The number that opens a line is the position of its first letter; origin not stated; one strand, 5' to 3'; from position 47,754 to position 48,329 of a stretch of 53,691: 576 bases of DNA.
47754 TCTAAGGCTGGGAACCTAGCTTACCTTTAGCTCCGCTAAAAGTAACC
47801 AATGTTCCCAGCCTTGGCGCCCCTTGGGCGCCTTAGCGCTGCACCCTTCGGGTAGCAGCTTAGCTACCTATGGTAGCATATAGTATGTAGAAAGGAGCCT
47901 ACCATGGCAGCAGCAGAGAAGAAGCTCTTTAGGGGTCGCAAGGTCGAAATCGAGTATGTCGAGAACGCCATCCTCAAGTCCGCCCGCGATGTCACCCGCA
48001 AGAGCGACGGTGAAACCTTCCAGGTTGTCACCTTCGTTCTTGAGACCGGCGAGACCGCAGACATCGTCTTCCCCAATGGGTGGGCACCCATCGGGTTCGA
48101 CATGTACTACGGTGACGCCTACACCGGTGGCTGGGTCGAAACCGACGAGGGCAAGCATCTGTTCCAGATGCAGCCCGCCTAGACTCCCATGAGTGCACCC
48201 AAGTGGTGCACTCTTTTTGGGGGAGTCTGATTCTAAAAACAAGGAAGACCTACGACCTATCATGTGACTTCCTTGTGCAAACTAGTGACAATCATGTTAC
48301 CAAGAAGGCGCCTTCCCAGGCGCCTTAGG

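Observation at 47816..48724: Conserved double-hairpin cassettes in front of the first three early genes: candidate hairpin promoters for the injected RNAP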

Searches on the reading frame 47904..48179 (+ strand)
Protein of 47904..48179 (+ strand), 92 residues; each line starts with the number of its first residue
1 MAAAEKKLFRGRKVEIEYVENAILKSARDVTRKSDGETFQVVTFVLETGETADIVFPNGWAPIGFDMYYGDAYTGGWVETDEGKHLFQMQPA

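Call 26: find_homologous_proteins(query=A1, max_evalue=0.01)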
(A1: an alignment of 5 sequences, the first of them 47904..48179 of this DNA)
Query A1 (5 sequences) (92 aa, profile of the alignment): 15 proteins with E <= 0.01 among 558 candidates.
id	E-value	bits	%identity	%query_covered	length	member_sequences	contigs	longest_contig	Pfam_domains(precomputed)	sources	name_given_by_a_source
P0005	4.8e-40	153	100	100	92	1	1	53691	-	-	-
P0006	1.2e-38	149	63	100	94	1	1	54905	-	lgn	-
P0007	5.5e-38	147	59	98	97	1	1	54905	-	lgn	-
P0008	1.1e-34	136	50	96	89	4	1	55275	-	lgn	-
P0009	9.2e-34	133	61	95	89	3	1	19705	-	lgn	-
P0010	4.6e-32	128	42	100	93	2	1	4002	-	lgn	-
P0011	6.2e-31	124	45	100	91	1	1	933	-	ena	-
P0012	6.8e-31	124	44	95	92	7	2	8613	-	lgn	-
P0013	1.3e-30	123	45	95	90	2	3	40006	-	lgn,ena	-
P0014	2.0e-30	123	48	98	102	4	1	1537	-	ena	-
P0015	4.5e-30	122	44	97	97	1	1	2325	-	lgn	-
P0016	4.7e-30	121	45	95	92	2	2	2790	-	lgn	-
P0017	1.0e-29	120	43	95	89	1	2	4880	-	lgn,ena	-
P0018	2.4e-29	119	40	93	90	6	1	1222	-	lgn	-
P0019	5.5e-26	108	30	50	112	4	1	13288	-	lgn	-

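Call 27: find_encoding_contigs(protein=P0009, flank=5000, max_places=2)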
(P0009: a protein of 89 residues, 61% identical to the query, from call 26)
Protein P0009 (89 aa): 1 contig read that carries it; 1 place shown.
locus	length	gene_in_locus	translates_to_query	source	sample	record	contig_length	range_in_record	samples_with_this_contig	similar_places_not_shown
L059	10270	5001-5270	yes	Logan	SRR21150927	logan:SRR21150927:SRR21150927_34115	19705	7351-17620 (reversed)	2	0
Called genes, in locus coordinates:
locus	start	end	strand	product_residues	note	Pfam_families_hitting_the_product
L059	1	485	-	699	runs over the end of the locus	-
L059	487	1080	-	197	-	-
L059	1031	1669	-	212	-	-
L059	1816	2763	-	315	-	PF01510:Amidase_2, PF14200:RicinB_lectin_2, PF00652:Ricin_B_lectin, PF14200:RicinB_lectin_2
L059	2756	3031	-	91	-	PF04688:Holin_SPP1 (weak)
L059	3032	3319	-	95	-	-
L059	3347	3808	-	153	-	-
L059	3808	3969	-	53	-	-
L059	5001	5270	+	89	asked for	-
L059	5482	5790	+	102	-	-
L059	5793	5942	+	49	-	-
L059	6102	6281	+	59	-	-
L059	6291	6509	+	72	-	-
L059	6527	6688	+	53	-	-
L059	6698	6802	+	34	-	-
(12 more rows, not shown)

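Call 28: find_encoding_contigs(protein=P0013, flank=5000, max_places=3)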
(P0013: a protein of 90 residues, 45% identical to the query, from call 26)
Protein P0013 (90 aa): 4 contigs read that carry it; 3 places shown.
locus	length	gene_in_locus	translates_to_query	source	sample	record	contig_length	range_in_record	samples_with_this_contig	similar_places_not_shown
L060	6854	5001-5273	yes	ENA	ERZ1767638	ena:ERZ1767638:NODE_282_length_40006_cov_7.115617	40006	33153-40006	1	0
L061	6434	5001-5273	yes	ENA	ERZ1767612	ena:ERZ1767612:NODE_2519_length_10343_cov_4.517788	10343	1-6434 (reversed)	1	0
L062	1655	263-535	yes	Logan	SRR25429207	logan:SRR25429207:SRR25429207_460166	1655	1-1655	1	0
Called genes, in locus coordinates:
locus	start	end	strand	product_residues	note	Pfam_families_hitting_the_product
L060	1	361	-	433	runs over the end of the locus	-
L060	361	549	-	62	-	-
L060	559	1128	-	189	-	-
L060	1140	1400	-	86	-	-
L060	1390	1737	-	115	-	-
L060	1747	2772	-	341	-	PF01183:Glyco_hydro_25, PF08230:CW_7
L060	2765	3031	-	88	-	-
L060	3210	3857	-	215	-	-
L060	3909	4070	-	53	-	-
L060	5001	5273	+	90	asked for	-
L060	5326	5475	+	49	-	-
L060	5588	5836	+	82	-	-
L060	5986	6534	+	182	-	-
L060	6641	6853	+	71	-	?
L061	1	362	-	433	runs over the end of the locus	-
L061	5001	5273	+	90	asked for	-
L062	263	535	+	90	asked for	-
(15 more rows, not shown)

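Call 29: find_encoding_contigs(protein=P0012, flank=5000, max_places=2)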
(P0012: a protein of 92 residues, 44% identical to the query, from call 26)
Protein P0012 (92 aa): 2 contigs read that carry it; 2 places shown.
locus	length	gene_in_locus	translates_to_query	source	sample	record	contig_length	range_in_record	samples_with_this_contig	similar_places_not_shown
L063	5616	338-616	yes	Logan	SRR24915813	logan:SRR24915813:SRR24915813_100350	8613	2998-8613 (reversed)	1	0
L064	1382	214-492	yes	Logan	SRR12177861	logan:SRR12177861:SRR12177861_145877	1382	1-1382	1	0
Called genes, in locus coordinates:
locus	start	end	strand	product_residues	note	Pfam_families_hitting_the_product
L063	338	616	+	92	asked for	-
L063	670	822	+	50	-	-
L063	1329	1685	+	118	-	-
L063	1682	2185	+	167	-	-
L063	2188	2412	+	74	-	-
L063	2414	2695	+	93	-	-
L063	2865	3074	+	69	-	-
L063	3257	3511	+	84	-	-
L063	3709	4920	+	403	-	-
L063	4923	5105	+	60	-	-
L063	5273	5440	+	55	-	-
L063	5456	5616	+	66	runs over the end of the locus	-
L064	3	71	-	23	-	?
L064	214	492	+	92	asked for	-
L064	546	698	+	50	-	-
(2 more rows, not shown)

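Call 36: find_encoding_contigs(protein=P0010, flank=4000, max_places=2)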
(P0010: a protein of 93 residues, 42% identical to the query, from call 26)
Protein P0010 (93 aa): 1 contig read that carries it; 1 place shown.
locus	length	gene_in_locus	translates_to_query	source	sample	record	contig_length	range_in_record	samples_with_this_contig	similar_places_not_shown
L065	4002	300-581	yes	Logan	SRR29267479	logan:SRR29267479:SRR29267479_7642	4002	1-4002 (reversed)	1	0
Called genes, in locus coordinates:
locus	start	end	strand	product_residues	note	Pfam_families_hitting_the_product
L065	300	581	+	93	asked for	-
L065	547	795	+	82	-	-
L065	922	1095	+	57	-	-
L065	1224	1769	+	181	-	-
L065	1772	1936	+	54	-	-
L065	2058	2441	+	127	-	-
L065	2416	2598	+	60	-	-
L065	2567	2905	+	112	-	-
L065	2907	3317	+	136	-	PF00583:Acetyltransf_1, PF13673:Acetyltransf_10, PF13508:Acetyltransf_7, PF08445:FR47 (weak)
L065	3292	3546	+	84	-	-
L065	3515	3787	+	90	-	-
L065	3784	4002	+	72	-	?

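Call 37: find_encoding_contigs(protein=P0017, flank=4000, max_places=2)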
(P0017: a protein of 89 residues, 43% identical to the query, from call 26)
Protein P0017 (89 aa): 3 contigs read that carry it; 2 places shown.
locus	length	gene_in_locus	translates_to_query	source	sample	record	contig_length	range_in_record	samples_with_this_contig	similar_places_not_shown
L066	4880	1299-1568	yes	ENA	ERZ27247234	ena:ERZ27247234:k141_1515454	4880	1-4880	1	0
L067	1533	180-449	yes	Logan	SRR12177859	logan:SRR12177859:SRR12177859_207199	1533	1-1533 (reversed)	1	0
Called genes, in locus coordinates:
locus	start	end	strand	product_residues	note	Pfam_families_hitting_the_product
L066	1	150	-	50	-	?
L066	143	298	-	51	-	-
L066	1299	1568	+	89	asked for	-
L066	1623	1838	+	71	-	-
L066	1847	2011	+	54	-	-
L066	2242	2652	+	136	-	PF13392:HNH_3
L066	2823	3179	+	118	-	-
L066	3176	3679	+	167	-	-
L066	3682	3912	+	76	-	-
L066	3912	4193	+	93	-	-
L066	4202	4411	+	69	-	-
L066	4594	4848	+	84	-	-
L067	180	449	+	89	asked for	-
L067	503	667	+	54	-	-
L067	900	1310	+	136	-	PF13392:HNH_3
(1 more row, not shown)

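Call 38: find_encoding_contigs(protein=P0016, flank=4000, max_places=2)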
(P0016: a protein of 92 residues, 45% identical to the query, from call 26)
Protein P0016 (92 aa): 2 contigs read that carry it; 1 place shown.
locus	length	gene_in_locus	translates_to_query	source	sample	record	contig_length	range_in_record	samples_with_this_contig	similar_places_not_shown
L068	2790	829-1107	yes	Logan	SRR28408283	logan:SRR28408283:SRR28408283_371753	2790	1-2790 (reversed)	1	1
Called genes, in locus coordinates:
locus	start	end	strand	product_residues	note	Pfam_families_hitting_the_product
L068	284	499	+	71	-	-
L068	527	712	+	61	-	-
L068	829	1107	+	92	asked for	-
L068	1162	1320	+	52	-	-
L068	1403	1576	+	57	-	-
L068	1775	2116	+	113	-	-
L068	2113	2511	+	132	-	PF01841:Transglut_core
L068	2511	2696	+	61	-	-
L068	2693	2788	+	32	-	?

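Call 54: find_encoding_contigs(protein=P0013, flank=10000, max_places=1)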
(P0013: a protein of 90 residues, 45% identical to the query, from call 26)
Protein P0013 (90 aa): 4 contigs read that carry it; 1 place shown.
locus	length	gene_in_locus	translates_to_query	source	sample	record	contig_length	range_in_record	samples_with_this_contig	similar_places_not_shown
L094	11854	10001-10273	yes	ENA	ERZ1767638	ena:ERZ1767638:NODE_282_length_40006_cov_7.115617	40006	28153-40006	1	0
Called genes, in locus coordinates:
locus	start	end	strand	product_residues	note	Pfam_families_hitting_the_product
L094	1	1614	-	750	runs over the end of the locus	-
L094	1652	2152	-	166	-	-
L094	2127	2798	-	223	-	-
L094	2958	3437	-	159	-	-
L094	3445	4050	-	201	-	-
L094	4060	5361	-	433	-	-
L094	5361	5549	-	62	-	-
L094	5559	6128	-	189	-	-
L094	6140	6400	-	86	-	-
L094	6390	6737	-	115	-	-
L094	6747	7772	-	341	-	PF01183:Glyco_hydro_25, PF08230:CW_7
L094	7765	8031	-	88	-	-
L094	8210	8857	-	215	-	-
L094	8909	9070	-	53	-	-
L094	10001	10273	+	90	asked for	-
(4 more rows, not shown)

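Call 94: search_protein_families(library=pfam, proteins=[window:47904-48179:+], max_evalue=0.01)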
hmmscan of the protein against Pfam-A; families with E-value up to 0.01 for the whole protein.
window:47904-48179:+ (92 aa): 0 families
